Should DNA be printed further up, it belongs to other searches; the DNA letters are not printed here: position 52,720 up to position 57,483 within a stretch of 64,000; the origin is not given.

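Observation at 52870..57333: Giant (1487-aa) lipoprotein carrying a PGRP-type peptidoglycan amidase domain, sitting next to a tRNA gene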

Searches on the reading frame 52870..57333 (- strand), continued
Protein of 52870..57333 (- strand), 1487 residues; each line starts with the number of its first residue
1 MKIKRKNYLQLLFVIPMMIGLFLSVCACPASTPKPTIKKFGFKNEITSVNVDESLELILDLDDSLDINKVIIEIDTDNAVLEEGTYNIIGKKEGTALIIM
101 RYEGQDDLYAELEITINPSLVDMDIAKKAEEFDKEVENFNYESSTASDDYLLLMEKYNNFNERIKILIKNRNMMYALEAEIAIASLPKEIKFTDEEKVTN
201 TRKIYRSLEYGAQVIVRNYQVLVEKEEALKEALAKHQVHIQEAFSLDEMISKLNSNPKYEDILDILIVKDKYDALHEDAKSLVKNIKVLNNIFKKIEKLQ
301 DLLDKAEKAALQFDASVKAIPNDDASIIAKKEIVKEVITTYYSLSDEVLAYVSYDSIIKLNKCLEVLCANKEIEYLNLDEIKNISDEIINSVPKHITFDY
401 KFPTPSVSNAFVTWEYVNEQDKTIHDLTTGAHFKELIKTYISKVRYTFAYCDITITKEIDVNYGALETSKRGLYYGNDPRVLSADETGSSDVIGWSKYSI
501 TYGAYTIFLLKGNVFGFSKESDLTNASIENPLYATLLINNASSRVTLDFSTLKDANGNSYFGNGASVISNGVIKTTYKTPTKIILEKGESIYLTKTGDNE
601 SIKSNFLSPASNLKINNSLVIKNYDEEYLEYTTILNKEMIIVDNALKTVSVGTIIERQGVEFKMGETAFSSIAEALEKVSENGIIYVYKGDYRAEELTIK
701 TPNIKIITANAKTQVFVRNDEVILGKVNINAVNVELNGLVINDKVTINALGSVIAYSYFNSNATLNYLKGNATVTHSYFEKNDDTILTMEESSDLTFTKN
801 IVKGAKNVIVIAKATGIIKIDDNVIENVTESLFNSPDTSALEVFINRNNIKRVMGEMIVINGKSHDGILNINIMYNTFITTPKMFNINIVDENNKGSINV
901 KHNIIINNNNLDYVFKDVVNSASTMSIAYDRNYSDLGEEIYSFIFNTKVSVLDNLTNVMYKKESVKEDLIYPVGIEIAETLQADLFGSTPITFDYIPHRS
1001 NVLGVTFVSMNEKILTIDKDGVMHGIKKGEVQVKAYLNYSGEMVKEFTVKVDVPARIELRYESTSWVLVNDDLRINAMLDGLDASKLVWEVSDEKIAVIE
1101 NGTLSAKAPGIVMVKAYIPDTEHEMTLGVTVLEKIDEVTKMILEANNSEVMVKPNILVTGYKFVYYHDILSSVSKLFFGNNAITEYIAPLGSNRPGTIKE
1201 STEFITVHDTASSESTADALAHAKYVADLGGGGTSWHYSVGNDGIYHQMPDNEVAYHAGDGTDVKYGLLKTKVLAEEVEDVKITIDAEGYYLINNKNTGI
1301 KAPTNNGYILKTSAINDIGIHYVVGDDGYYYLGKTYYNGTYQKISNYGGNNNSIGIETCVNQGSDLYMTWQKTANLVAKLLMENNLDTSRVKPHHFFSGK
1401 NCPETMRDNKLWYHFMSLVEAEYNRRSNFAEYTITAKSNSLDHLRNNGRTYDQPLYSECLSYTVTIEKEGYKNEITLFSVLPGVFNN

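Call 62: search_protein_families(library=ncbifam, proteins=[L001:191-2347:+], max_evalue=0.001)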
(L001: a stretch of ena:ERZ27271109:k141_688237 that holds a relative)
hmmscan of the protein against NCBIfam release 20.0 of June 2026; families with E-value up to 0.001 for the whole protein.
L001:191-2347:+ (718 aa): 2 families
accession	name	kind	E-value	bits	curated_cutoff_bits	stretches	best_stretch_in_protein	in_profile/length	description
TIGR02865.1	spore_II_E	equivalog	6.5e-60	203.1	490.8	1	19-715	59-763/764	stage II sporulation protein E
NF033484.1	Stp1_PP2C_phos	equivalog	4.3e-05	23.1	230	0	643-713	166-231/232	Stp1/IreP family PP2C-type Ser/Thr phosphatase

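Call 91: search_protein_families(library=pfam, proteins=[L075:17287-18699:+, L075:18695-19657:+, L075:19597-20946:+, L065:12236-14635:+], max_evalue=0.00001)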
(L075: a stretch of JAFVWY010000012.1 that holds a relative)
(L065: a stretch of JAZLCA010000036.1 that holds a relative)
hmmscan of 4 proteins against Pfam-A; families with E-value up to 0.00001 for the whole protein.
L075:17287-18699:+ (471 aa): 2 families
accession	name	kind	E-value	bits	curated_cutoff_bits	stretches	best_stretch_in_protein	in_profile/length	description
PF08245.18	Mur_ligase_M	-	1.5e-39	136.5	24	1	101-302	1-199/200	Mur ligase middle domain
PF02875.26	Mur_ligase_C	-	7e-20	72.6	28.4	1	326-448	2-127/127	Mur ligase, glutamate ligase domain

L075:18695-19657:+ (321 aa): 1 family
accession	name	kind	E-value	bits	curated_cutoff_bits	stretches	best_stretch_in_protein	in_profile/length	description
PF00953.26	Glycos_transf_4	-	1.7e-31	109.8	27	1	82-245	3-159/160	Glycosyl transferase family 4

L075:19597-20946:+ (450 aa): 1 family
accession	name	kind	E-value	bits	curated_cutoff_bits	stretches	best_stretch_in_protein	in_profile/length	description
PF08245.18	Mur_ligase_M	-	1e-23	84.8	24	1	117-288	1-199/200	Mur ligase middle domain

L065:12236-14635:+ (800 aa): 2 families
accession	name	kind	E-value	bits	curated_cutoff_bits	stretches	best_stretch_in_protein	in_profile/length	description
PF00912.28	Transgly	-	9.5e-55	185.2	27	1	128-293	13-178/178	Transglycosylase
PF00905.27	Transpeptidase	-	1.9e-23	83.6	22.1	1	398-642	4-245/299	Penicillin binding protein transpeptidase domain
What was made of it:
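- Two family members sit beside PBP or mur genes (call 91).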

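Call 93: search_protein_families(library=pfam, proteins=[L010:11434-20937:+, L075:2258-11593:+, L070:5003-11665:+, L002:8042-11446:+], max_evalue=0.001)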
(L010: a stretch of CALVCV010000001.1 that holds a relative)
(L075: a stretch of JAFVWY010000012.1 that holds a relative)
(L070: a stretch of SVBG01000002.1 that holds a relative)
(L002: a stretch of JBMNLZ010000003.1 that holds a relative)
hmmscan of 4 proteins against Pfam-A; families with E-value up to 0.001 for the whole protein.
L010:11434-20937:+ (3168 aa): 5 families
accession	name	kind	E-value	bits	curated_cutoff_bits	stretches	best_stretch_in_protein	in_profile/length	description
PF09479.16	Flg_new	-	7.1e-127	414.1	27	13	1342-1408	1-64/65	Listeria-Bacteroides repeat domain (List_Bact_rpt)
PF02368.24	Big_2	-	4.9e-30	103.7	22.8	3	2622-2686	2-66/79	Bacterial Ig-like domain (group 2)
PF22359.2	Big-like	-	3.4e-17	62.9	27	1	149-178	4-33/48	Bacterial Ig-like domain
PF18998.6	Flg_new_2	-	6.8e-16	58.5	23.6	1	1350-1410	10-69/73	Divergent InlB B-repeat domain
PF01510.30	Amidase_2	-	3e-15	57.1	26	1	2865-3065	3-130/131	N-acetylmuramoyl-L-alanine amidase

L075:2258-11593:+ (3112 aa): 9 families
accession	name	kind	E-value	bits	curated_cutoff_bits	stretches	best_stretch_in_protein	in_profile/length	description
PF09479.16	Flg_new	-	1.4e-87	288.2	27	10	1389-1451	1-65/65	Listeria-Bacteroides repeat domain (List_Bact_rpt)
PF02368.24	Big_2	-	6.7e-21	74.5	22.8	2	2552-2613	5-66/79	Bacterial Ig-like domain (group 2)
PF01510.30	Amidase_2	-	1.7e-17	64.4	26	2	2789-2847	4-68/131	N-acetylmuramoyl-L-alanine amidase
PF22359.2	Big-like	-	2.5e-09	37.7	27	1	2584-2615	5-35/48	Bacterial Ig-like domain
PF21461.3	HL_N-beta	-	1.4e-05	25.2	27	0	2587-2617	19-46/57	Hyaluronate lyase, N-terminal beta-sheet domain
PF18998.6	Flg_new_2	-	5e-05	23.6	23.6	0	272-322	15-71/73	Divergent InlB B-repeat domain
PF03081.22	Exo70_C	-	0.00013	21.6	24.1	0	1218-1258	134-176/372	Exo70 exocyst complex subunit C-terminal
PF22221.2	NigD_N-like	-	0.00023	21.4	24.6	0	808-843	37-72/78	Lipoprotein BF3042 OB domain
PF03013.19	Pyr_excise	-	0.00097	19.9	23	0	1009-1031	42-64/81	Pyrimidine dimer DNA glycosylase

L070:5003-11665:+ (2221 aa): 5 families
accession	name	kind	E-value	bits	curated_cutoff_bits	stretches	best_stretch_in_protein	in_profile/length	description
PF09479.16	Flg_new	-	1.3e-75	249.9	27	8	198-265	1-65/65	Listeria-Bacteroides repeat domain (List_Bact_rpt)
PF02368.24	Big_2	-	2.1e-23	82.5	22.8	2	1757-1820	12-76/79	Bacterial Ig-like domain (group 2)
PF01510.30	Amidase_2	-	3.8e-19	69.8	26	2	1898-1966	4-68/131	N-acetylmuramoyl-L-alanine amidase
PF22359.2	Big-like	-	2.4e-08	34.5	27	1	1781-1810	3-32/48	Bacterial Ig-like domain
PF20578.4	aBig_2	-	0.00041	20.5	27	0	2162-2214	32-86/89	Atrophied bacterial Ig domain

L002:8042-11446:+ (1135 aa): 6 families
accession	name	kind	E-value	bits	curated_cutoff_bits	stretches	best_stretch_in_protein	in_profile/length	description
PF09479.16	Flg_new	-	6.8e-63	209.1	27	6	126-194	1-65/65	Listeria-Bacteroides repeat domain (List_Bact_rpt)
PF02368.24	Big_2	-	3e-25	88.4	22.8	2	713-769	13-71/79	Bacterial Ig-like domain (group 2)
PF01510.30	Amidase_2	-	1e-18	68.4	26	2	965-1052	39-130/131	N-acetylmuramoyl-L-alanine amidase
PF23486.1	Ig_TMEM132_5th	-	0.00011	22.7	28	0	734-781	87-134/137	TMEM132 fifth domain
PF23996.1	DUF7314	-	0.00051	20.7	27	0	162-199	20-55/87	Domain of unknown function (DUF7314)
PF22359.2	Big-like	-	0.00077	20.1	27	1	732-763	2-33/48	Bacterial Ig-like domain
